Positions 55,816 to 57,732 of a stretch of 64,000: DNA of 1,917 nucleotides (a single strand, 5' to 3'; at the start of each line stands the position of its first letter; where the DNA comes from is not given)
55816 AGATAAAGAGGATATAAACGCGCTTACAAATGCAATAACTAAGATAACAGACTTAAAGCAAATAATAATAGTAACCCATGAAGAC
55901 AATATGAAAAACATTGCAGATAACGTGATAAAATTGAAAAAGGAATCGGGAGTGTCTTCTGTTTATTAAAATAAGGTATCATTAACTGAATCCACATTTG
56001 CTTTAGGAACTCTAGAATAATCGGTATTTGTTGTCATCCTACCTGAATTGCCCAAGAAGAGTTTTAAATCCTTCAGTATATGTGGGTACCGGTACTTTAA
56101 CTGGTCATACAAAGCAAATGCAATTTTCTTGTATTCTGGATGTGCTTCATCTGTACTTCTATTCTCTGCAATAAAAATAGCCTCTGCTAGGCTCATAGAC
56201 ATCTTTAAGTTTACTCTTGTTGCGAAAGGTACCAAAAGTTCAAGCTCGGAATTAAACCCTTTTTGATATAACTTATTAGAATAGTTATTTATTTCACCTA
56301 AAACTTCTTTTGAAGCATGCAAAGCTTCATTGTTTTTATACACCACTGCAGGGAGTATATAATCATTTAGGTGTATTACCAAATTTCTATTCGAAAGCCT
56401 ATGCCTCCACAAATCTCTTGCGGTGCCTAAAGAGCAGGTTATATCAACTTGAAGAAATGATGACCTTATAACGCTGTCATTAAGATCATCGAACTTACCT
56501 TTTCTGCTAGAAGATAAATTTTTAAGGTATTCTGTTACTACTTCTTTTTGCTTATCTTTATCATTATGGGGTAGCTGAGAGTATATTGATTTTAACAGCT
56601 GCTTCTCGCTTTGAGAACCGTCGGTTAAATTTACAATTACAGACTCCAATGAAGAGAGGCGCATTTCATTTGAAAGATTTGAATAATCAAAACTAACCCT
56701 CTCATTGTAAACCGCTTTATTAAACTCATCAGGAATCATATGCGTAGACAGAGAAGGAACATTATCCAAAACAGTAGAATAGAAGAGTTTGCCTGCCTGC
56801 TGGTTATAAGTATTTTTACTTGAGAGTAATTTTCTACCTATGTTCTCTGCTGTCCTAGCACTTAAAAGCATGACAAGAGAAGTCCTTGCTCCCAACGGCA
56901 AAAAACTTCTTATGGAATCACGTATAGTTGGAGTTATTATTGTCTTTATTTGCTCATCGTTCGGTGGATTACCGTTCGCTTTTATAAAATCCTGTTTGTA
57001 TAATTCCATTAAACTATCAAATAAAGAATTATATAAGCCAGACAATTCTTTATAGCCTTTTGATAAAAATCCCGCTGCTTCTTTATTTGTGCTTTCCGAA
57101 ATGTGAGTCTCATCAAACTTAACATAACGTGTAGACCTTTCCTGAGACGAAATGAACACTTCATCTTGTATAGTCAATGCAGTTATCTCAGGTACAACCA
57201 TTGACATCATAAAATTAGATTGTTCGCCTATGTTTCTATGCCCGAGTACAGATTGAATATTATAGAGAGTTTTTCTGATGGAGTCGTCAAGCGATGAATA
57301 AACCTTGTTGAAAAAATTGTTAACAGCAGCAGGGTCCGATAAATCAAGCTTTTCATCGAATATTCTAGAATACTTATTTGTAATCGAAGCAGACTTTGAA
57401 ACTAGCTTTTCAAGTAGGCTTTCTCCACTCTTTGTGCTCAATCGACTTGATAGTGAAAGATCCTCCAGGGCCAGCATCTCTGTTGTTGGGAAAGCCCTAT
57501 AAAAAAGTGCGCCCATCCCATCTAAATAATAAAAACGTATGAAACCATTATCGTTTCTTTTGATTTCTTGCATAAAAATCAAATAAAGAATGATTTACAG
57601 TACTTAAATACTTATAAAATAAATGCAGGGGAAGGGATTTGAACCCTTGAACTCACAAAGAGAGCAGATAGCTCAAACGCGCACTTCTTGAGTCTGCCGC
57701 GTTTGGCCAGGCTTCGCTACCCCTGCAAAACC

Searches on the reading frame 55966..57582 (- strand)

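Call 52: search_protein_families(library=pfam, proteins=[window:55966-57582:-], max_evalue=0.00001)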
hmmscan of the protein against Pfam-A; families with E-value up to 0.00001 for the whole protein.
window:55966-57582:- (538 aa): 1 family
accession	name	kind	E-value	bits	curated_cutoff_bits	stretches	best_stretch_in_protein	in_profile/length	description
PF02511.20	Thy1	-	1.7e-18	67.5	24.8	2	342-500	31-190/191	Thymidylate synthase complementing protein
